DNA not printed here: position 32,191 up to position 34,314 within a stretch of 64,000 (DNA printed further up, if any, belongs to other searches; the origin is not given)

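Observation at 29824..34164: Nucleotidyltransferase paralogs (one fused to a class-V aminotransferase) beside a CDP-alcohol phosphatidyltransferase and an ATP-grasp enzyme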

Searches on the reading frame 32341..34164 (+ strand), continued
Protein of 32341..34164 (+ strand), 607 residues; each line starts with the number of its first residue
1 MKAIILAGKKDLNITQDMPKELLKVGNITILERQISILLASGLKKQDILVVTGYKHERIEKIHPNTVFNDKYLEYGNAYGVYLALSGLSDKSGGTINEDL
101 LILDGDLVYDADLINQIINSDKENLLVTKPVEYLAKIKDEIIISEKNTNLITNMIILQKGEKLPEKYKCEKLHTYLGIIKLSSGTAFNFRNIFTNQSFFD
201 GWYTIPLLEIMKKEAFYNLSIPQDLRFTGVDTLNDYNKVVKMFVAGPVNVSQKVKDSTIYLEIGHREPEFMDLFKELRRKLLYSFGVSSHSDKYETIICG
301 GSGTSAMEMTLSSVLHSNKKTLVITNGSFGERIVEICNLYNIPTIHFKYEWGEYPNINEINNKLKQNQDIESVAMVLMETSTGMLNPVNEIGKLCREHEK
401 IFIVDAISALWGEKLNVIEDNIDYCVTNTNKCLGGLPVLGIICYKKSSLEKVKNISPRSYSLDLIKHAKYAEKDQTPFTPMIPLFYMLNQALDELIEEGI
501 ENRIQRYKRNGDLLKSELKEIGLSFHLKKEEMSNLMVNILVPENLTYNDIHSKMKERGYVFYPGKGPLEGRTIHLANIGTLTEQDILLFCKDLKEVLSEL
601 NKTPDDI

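Call 21: find_encoding_contigs(protein=P0003, flank=10000, max_places=2)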
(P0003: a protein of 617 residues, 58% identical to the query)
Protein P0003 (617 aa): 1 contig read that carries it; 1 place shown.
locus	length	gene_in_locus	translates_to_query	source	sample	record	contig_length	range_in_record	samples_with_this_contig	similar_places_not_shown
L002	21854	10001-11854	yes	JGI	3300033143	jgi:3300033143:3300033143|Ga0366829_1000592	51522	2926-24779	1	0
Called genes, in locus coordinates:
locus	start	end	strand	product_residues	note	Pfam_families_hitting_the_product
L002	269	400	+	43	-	-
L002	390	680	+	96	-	-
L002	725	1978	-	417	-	PF13173:AAA_14, PF13635:DUF4143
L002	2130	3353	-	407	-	PF00589:Phage_integrase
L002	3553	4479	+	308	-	PF03176:MMPL (weak), PF02355:SecD_SecF_C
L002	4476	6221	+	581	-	PF02355:SecD_SecF_C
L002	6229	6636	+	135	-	-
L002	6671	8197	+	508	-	PF01554:MatE (weak), PF01943:Polysacc_synt, PF13440:Polysacc_synt_3, PF03023:MurJ (weak)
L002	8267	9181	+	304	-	-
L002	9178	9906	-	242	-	PF01066:CDP-OH_P_transf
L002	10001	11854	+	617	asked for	PF00483:NTP_transferase (weak), PF12804:NTP_transf_3, PF20202:DUF6564, PF00266:Aminotran_5, PF00155:Aminotran_1_2 (faint)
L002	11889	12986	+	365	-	PF00534:Glycos_transf_1, PF13692:Glyco_trans_1_4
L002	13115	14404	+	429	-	PF00884:Sulfatase, PF01663:Phosphodiest, PF16347:SGSH_C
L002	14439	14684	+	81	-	-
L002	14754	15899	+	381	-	PF00884:Sulfatase, PF01663:Phosphodiest (weak), PF02995:DUF229 (weak), PF01663:Phosphodiest (weak), PF16347:SGSH_C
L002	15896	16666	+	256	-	PF00483:NTP_transferase (weak), PF12804:NTP_transf_3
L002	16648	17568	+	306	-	PF12974:Phosphonate-bd, PF09084:NMT1 (weak), PF16868:NMT1_3 (faint)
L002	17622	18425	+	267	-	PF00005:ABC_tran, PF13304:AAA_21 (faint)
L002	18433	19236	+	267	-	PF00528:BPD_transp_1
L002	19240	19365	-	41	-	-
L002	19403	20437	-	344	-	PF04055:Radical_SAM, PF13186:SPASM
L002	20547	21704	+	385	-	PF13439:Glyco_transf_4, PF13579:Glyco_trans_4_4, PF20706:GT4-conflict, PF00534:Glycos_transf_1, PF13692:Glyco_trans_1_4, PF13524:Glyco_trans_1_2 (weak)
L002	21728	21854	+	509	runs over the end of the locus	PF02310:B12-binding, PF19864:Radical_SAM_N2 (weak), PF04055:Radical_SAM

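Call 23: find_encoding_contigs(protein=P0012, flank=10000, max_places=2)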
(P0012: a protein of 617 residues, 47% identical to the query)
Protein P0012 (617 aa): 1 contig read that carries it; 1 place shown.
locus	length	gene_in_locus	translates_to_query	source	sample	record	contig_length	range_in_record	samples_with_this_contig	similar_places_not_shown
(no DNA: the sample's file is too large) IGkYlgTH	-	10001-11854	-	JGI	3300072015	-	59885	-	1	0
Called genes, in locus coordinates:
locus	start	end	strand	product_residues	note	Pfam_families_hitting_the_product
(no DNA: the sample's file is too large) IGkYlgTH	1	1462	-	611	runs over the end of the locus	PF13522:GATase_6, PF13537:GATase_7, PF00733:Asn_synthase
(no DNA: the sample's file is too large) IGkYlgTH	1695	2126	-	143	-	PF01797:Y1_Tnp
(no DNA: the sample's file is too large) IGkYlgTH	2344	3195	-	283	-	PF01073:3Beta_HSD, PF01370:Epimerase, PF02719:Polysacc_synt_2, PF04321:RmlD_sub_bind, PF05368:NmrA, PF07993:NAD_binding_4 (faint), PF16363:GDP_Man_Dehyd (weak), PF13460:NAD_binding_10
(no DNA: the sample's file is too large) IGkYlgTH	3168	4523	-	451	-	PF04055:Radical_SAM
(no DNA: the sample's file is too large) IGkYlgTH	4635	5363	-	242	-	PF00535:Glycos_transf_2, PF10111:Glyco_tranf_2_2, PF13641:Glyco_tranf_2_3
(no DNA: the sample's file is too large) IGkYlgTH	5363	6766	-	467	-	PF13231:PMT_2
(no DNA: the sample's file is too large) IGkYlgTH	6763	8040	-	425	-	-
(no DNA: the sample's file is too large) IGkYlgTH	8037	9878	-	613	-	-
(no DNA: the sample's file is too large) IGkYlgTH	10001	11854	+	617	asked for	PF12804:NTP_transf_3, PF20202:DUF6564 (weak), PF00266:Aminotran_5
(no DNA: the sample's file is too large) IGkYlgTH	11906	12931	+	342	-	?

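Call 24: find_encoding_contigs(protein=P0014, flank=10000, max_places=3)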
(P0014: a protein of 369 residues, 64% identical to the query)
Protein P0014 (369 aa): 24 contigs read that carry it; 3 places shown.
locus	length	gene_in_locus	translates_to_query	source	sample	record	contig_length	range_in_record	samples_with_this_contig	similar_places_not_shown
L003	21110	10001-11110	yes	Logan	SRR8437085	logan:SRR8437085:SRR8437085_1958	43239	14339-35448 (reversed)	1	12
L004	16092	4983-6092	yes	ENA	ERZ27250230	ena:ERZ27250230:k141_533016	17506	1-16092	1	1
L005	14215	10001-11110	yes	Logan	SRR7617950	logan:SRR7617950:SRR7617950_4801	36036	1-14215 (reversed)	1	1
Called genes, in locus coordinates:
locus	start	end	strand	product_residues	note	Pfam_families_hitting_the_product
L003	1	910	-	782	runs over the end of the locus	PF09586:YfhO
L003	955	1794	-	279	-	PF01073:3Beta_HSD, PF01370:Epimerase, PF02719:Polysacc_synt_2, PF04321:RmlD_sub_bind, PF05368:NmrA, PF13460:NAD_binding_10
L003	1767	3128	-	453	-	PF04055:Radical_SAM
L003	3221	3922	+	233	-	PF00535:Glycos_transf_2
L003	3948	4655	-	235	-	PF00535:Glycos_transf_2, PF10111:Glyco_tranf_2_2 (weak), PF13641:Glyco_tranf_2_3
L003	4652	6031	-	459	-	PF13231:PMT_2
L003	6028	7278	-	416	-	-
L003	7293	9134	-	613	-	-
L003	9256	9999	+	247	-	PF00483:NTP_transferase (weak), PF12804:NTP_transf_3, PF20202:DUF6564 (weak)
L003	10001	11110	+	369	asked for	PF00266:Aminotran_5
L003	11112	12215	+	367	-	PF01008:IF-2B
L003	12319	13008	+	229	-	PF05711:TylF, PF13578:Methyltransf_24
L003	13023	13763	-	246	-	PF01209:Ubie_methyltran (weak), PF13489:Methyltransf_23, PF13847:Methyltransf_31, PF08241:Methyltransf_11, PF08242:Methyltransf_12, PF13649:Methyltransf_25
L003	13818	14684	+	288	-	PF00535:Glycos_transf_2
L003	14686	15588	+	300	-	PF03706:LPG_synthase_TM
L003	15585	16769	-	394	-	PF13477:Glyco_trans_4_2 (faint), PF13439:Glyco_transf_4, PF13579:Glyco_trans_4_4, PF20706:GT4-conflict (weak), PF00534:Glycos_transf_1, PF13692:Glyco_trans_1_4, PF13524:Glyco_trans_1_2 (weak)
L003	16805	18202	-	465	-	PF02310:B12-binding, PF04055:Radical_SAM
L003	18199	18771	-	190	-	PF13489:Methyltransf_23, PF08241:Methyltransf_11, PF13847:Methyltransf_31 (weak), PF08242:Methyltransf_12 (weak)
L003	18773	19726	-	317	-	PF00106:adh_short (faint), PF01073:3Beta_HSD, PF01370:Epimerase, PF02719:Polysacc_synt_2, PF04321:RmlD_sub_bind, PF07993:NAD_binding_4 (weak), PF08659:KR (weak), PF16363:GDP_Man_Dehyd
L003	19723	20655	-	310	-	PF01073:3Beta_HSD, PF01370:Epimerase, PF02719:Polysacc_synt_2 (faint), PF04321:RmlD_sub_bind, PF07993:NAD_binding_4 (faint), PF16363:GDP_Man_Dehyd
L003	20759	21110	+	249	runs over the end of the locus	PF01048:PNP_UDP_1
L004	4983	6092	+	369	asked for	PF00266:Aminotran_5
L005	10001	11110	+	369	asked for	PF00266:Aminotran_5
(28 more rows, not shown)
